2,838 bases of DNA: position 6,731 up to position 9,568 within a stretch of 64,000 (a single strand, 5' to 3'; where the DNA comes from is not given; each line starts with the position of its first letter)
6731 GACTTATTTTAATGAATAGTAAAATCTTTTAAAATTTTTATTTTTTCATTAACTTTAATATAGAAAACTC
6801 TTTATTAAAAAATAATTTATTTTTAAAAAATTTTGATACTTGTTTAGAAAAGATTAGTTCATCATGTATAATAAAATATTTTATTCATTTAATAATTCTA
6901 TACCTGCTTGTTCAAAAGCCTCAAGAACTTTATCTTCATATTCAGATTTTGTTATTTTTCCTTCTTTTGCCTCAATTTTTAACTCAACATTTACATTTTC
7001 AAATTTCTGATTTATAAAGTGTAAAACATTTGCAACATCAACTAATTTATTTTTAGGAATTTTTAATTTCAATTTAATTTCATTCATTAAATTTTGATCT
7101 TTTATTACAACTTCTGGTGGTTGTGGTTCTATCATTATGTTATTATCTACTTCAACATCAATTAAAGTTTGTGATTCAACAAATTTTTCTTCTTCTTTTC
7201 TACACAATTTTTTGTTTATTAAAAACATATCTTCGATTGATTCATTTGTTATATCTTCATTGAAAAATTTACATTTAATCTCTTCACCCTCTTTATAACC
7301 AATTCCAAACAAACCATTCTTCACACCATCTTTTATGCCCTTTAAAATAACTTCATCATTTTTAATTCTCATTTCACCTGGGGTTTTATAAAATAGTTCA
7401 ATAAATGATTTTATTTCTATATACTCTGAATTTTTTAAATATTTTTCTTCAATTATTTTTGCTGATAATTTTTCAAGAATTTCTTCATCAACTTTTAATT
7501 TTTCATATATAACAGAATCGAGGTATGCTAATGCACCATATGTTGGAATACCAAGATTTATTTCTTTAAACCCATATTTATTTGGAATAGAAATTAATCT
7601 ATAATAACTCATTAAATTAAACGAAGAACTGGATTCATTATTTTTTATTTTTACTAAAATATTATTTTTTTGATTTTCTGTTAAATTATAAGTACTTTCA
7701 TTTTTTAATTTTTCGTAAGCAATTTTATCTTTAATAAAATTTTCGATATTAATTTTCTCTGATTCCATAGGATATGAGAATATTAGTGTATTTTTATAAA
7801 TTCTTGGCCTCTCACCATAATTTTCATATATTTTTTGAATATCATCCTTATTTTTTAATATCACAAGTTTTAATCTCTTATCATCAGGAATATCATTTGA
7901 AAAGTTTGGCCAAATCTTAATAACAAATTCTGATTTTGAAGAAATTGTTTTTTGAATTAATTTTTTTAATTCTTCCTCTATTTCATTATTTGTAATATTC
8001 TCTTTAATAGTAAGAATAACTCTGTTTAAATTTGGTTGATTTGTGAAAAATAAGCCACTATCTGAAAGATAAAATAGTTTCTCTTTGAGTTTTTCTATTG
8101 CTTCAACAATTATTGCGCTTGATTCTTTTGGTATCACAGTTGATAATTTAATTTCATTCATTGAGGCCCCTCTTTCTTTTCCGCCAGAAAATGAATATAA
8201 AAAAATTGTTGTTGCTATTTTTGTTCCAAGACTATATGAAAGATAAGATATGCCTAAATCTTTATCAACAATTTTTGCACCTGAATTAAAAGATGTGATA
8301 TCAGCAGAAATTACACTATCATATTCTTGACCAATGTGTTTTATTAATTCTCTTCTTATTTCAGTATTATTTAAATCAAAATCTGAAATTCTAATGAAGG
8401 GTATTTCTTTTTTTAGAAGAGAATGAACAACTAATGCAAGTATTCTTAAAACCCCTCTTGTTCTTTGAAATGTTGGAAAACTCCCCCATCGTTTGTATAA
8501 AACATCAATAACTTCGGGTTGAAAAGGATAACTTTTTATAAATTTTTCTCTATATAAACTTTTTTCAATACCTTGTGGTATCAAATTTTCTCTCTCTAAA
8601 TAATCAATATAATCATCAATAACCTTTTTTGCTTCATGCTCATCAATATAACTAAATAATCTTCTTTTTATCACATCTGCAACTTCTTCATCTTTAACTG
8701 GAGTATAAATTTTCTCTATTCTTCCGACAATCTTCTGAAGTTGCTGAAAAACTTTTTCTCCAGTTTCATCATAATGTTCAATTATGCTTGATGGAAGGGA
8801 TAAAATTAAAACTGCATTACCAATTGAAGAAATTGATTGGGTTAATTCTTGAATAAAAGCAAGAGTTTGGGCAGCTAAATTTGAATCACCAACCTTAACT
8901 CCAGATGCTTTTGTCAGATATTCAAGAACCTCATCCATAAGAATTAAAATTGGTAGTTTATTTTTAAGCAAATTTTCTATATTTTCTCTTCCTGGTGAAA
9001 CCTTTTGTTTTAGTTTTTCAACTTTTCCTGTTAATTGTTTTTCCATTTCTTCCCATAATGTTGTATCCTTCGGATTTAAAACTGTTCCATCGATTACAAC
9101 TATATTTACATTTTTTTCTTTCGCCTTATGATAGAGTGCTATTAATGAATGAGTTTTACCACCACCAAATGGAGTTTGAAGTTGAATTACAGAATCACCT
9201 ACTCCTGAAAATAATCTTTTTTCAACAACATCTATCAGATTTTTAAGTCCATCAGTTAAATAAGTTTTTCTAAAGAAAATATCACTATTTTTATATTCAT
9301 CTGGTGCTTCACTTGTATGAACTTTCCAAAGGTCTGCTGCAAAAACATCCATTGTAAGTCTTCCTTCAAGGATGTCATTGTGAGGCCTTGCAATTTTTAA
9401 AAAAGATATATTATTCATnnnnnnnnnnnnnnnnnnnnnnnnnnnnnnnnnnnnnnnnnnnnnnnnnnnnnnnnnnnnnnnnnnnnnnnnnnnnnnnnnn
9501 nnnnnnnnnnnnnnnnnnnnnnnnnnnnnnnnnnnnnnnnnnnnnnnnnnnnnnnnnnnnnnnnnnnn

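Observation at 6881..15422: Helicase - DUF1156 methyltransferase - DUF499 ATPase three-gene RM-like defence module (Hma-like) next to CRISPR-Cas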

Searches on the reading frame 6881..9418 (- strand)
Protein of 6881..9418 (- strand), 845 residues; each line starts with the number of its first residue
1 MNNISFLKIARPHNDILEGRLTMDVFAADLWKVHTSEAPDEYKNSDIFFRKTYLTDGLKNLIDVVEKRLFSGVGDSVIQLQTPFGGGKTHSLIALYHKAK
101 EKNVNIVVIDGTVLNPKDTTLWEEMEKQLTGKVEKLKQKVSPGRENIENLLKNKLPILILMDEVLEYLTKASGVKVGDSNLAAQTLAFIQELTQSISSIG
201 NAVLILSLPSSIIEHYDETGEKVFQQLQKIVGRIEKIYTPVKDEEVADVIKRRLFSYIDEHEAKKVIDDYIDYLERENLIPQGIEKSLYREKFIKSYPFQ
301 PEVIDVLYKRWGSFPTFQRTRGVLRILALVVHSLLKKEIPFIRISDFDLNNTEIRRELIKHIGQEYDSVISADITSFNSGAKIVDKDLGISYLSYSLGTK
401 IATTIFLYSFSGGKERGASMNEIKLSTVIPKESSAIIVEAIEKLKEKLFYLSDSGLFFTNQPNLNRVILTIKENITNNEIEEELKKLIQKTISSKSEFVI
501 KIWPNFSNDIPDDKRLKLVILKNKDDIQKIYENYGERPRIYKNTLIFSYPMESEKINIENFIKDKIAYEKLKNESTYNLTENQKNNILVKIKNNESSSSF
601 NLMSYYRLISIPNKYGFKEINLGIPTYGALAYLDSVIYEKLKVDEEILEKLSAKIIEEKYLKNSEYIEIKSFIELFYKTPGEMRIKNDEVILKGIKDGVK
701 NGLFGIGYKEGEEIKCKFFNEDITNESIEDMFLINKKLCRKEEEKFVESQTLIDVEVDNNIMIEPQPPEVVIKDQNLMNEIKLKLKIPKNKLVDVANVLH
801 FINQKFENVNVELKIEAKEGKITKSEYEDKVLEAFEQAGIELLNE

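Call 3: search_protein_families(library=pfam, proteins=[window:6881-9418:-], max_evalue=0.01)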
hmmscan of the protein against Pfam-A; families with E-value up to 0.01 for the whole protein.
window:6881-9418:- (845 aa): 1 family
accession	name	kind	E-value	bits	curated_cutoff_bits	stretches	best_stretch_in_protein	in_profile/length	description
PF19095.5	DUF5783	-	0.0091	16.5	32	0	477-537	32-93/105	Family of unknown function (DUF5783)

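Call 4: search_protein_families(library=padloc, proteins=[window:6881-9418:-], max_evalue=0.01)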
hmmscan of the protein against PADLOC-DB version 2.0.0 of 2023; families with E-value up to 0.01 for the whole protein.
window:6881-9418:- (845 aa): 4 families
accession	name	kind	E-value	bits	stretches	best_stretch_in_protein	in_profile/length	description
PDLC00662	HmaC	-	1.9e-123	411.6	2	119-753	150-824/941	AAA+ ATPase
PDLC02192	DUF499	-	2.6e-33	112.9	1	44-612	34-628/1022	-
PDLC02779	SspC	-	0.0015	14.4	1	156-303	179-325/1054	SspC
PDLC02488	BrxC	-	0.0026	13.7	1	221-328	332-439/1240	BrxC-PglY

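Call 6: search_protein_families(library=ncbifam, proteins=[window:6881-9418:-], max_evalue=0.01)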
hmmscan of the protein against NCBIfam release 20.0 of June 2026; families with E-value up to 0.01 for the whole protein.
window:6881-9418:- (845 aa): 1 family
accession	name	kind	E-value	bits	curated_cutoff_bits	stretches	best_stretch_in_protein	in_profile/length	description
NF042962.1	DUF499_antiphage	equivalog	4.1e-46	157.5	1200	1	43-612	33-626/1025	anti-phage-associated DUF499 domain-containing protein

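Call 24: find_encoding_contigs(protein=window:6881-9418:-, flank=10000, max_places=6)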
Protein window:6881-9418:- (845 aa): 4 contigs read that carry it; 3 places shown.
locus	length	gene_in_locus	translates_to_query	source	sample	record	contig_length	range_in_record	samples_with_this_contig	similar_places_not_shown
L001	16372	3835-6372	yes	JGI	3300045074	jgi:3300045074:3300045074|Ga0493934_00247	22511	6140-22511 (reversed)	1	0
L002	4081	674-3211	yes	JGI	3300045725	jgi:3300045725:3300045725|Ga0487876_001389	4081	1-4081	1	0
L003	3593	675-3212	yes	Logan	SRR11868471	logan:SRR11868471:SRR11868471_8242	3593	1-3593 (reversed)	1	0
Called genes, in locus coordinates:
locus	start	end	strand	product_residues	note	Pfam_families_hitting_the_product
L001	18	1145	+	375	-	PF13020:NOV_C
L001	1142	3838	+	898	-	-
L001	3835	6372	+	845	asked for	-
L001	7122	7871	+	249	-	PF12138:Spherulin4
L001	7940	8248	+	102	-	-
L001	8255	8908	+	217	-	PF02540:NAD_synthase (weak), PF01171:ATP_bind_3 (weak), PF06508:QueC (weak)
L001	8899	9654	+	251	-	PF00731:AIRC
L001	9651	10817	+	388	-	PF01969:Ni_insertion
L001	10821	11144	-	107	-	-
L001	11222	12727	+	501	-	PF01266:DAO (faint), PF01593:Amino_oxidase, PF06100:MCRA (weak), PF13450:NAD_binding_8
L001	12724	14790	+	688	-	PF00890:FAD_binding_2 (weak), PF00996:GDI (faint), PF01266:DAO (weak), PF01946:Thi4 (weak), PF12831:FAD_oxidored (faint), PF13450:NAD_binding_8, PF01593:Amino_oxidase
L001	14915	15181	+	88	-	PF00312:Ribosomal_S15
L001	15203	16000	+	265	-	-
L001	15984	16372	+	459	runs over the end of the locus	-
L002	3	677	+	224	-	?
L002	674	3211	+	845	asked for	-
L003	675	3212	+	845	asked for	-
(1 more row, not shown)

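Call 29: search_solved_structures(query=window:6881-9418:-, max_evalue=0.1)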
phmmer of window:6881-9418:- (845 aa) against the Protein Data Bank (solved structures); distinct sequences matched with E-value up to 0.1: 1.
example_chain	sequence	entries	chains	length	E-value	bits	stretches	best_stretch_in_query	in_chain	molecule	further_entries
8a8h_A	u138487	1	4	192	0.066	14.5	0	666-724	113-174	APS kinase from Methanothermococcus thermolithotrophicus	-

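Call 32: find_homologous_proteins(query=window:6881-9418:-, max_evalue=1e-10)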
Query window:6881-9418:- (845 aa): 6416 proteins with E <= 1e-10 among 8000 candidates; the best 120 are listed.
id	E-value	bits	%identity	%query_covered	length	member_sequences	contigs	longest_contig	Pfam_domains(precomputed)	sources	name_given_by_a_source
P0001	0.0e+0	1824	100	100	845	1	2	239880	-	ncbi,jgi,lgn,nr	ncbi:MAG: AAA family ATPase [Caldisericia bacterium]|jgi:hypothetical protein|nr:AAA family ATPase [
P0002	0.0e+0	1269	68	100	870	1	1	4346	PF04465.18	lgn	-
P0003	0.0e+0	1020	56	99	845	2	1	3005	PF04465.18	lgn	-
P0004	0.0e+0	1020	56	99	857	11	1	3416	PF04465.18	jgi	-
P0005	0.0e+0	1015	56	99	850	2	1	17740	PF04465.18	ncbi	-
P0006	1.6e-296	1004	56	98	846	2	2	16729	PF04465.18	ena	-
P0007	2.3e-296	1003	55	99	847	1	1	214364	PF04465.18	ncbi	-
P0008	4.4e-296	1002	56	99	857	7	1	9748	-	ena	-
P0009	5.3e-296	1002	55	99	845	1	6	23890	PF04465.18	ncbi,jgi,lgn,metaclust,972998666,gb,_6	metaclust:\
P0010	5.8e-296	1002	55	99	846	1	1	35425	PF04465.18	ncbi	-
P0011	1.4e-295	1001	54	99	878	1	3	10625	PF04465.18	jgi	jgi:hypothetical protein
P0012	3.9e-295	999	56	99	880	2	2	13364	-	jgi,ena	-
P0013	5.5e-294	995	54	99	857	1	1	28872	PF04465.18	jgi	jgi:hypothetical protein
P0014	8.8e-293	991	56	99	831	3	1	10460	PF04465.18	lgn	-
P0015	1.0e-292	991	56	99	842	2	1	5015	-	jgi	-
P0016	1.2e-292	991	56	99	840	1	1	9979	PF04465.18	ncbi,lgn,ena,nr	ncbi:hypothetical protein ES705_12410 [subsurface metagenome]|nr:AAA family ATPase [Methanosarcinale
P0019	1.4e-291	987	56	99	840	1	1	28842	PF04465.18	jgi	-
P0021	1.5e-290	984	54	99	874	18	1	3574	PF04465.18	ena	-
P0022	1.8e-290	984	54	99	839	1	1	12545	PF04465.18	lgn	-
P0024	1.1e-289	981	54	99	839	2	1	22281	PF04465.18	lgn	-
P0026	2.8e-289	980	56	98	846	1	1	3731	PF04465.18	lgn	-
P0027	4.0e-289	979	55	99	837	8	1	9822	PF04465.18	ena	-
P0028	4.1e-289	979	55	98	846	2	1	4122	PF04465.18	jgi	-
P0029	7.2e-289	979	53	99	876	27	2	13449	PF04465.18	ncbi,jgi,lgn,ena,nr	ncbi:AAA family ATPase [Candidatus Atribacteria bacterium HGW-Atribacteria-1]|nr:MAG: AAA family ATP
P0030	3.0e-287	973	55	99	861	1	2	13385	PF04465.18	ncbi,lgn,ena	-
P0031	1.5e-286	971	51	99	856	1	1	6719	PF04465.18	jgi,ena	-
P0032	1.6e-286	971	52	99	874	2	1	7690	PF04465.18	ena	-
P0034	3.5e-286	970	54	99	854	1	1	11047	PF04465.18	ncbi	-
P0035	5.3e-286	969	54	99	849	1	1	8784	PF04465.18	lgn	-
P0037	1.8e-285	967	55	99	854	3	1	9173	PF04465.18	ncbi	-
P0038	9.9e-285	965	53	99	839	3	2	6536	PF04465.18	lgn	-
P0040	8.0e-284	962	54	99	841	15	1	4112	PF04465.18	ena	-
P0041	1.1e-283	961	53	99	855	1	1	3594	PF04465.18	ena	-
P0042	1.7e-283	961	52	99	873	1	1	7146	PF04465.18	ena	-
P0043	2.6e-283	960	54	99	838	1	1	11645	PF04465.18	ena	-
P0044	1.1e-282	958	54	99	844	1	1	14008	PF04465.18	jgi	jgi:hypothetical protein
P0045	2.1e-282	957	52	100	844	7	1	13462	PF04465.18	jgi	-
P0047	4.8e-282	956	52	99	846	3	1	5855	PF04465.18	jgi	-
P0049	9.9e-282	955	52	99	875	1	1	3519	PF04465.18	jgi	jgi:hypothetical protein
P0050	1.5e-281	954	55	99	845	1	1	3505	PF04465.18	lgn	-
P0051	1.5e-281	954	53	100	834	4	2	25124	PF04465.18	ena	-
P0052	1.7e-281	954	53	99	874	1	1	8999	PF04465.18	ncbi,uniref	ncbi:MAG: ATP-binding protein [Ignavibacterium sp.]|uniref:ATP-binding protein n=1 Tax=Ignavibacteri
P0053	1.8e-281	954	52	99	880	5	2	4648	PF04465.18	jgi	-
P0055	2.5e-281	954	52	99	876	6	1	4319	PF04465.18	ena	-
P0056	3.1e-281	953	52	99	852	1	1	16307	PF04465.18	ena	-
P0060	6.3e-281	952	51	99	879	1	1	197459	PF04465.18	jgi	jgi:hypothetical protein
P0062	2.7e-280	950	53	99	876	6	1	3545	PF04465.18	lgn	-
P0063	3.6e-280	950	54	99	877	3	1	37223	PF04465.18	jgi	-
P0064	4.7e-280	949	52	99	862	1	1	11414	PF04465.18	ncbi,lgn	-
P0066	8.0e-280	949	52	99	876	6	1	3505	PF04465.18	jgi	jgi:hypothetical protein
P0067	1.0e-279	948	51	99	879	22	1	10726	PF04465.18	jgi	-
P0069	1.2e-279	948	52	99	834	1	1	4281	PF04465.18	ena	-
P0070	1.3e-279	948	52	100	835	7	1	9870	PF04465.18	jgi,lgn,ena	-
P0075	1.2e-278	945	52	100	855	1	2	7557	PF04465.18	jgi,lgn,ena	-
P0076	1.4e-278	944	52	99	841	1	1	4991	PF04465.18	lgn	-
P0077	1.6e-278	944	52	99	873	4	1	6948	PF04465.18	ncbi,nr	ncbi:MAG: hypothetical protein DDT23_00712 [candidate division WS2 bacterium]|nr:hypothetical protei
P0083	1.5e-277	941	53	99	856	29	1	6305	PF04465.18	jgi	jgi:hypothetical protein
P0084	2.1e-277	941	52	99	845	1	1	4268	PF04465.18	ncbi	-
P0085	2.5e-277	940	51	99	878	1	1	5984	PF04465.18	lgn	-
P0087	3.1e-277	940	50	99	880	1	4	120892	PF04465.18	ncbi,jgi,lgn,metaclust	jgi:hypothetical protein|metaclust:\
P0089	4.2e-277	940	53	99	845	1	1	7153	PF04465.18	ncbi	ncbi:MAG: ATP-binding protein [Candidatus Ratteibacteria bacterium]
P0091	8.8e-277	939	52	99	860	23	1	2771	PF04465.18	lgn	-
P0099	4.9e-276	936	52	100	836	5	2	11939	PF04465.18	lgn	-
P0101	1.8e-275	934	50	99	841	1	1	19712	PF04465.18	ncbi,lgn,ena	-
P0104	4.0e-275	933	50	99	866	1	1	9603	PF04465.18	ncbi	ncbi:MAG: AAA family ATPase, partial [Candidatus Thorarchaeota archaeon]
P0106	6.9e-275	932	52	99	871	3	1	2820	PF04465.18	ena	-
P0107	7.3e-275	932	50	99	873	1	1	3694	PF04465.18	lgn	-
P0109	1.1e-274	932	51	98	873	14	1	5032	PF04465.18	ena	-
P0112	1.4e-274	931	51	100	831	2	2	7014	PF00004.36,PF04465.18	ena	-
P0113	1.7e-274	931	50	99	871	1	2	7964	PF04465.18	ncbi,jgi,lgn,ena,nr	ncbi:MAG TPA: ATP-binding protein [Candidatus Altiarchaeales archaeon]|nr:ATP-binding protein [Candi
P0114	2.1e-274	931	51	99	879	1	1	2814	PF04465.18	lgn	-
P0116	3.1e-274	930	58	87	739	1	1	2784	PF04465.18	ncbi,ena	-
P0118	3.5e-274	930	51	99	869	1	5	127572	PF04465.18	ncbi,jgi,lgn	ncbi:MAG: DUF499 domain-containing protein [Sulfolobales archaeon]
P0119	3.5e-274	930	52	99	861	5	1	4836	PF04465.18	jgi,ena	-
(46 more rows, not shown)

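Call 33: search_protein_families(library=pfam, proteins=[window:6881-9418:-, P0002, P0005, P0029], max_evalue=10)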
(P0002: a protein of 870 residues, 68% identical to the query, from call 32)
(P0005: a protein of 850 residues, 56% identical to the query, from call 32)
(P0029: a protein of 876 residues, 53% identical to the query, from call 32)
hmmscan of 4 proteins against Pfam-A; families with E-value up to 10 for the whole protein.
window:6881-9418:- (845 aa): 5 families
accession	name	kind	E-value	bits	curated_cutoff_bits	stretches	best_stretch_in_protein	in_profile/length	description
PF19095.5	DUF5783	-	0.0091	16.5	32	1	477-537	32-93/105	Family of unknown function (DUF5783)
PF13401.12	AAA_22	-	0.011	16.5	27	1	83-164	13-93/130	AAA domain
PF00004.35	AAA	-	0.069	14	21.2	1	80-205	3-111/131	ATPase family associated with various cellular activities (AAA)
PF13012.11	MitMem_reg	-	0.12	12.7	26.6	1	630-653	45-68/113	Maintenance of mitochondrial structure and function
PF13049.11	DUF3910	-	4.2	8.3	37.8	1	511-556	35-81/95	Protein of unknown function (DUF3910)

P0002 (870 aa): 3 families
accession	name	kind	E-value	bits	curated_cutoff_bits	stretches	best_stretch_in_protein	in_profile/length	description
PF04465.17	DUF499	-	4.2e-42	144.5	23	1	138-728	73-728/1024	Protein of unknown function (DUF499)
PF13401.12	AAA_22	-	0.11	13.3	27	1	83-164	13-93/130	AAA domain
PF08408.16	DNA_pol_B_3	-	0.19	12.3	25.5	1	479-533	47-99/128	DNA polymerase family B viral insert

P0005 (850 aa): 5 families
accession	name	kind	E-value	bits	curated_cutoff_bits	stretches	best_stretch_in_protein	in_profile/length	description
PF04465.17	DUF499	-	9.2e-37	126.8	23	1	135-841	72-831/1024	Protein of unknown function (DUF499)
PF13401.12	AAA_22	-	0.0058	17.4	27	1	81-162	13-93/130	AAA domain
PF21187.2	CYAA_C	-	0.007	17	22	1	768-828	9-68/100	Yeast adenylate cyclase, C-terminal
PF00004.35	AAA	-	0.064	14.1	21.2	1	79-193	4-98/131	ATPase family associated with various cellular activities (AAA)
PF19578.4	DUF6090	-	5.2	7.3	23.5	1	547-589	25-66/182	Family of unknown function (DUF6090)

P0029 (876 aa): 4 families
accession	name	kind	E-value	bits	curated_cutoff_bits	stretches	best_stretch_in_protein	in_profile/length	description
PF04465.17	DUF499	-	1.7e-32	112.7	23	2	136-408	73-345/1024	Protein of unknown function (DUF499)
PF13401.12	AAA_22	-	0.015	16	27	1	81-162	13-93/130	AAA domain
PF19417.4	RnlA_toxin_N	-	0.053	14.2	24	1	256-311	6-61/82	RNase LS, bacterial toxin N-terminal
PF17573.8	GA-like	-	0.57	10.5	25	1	739-770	21-49/50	GA-like domain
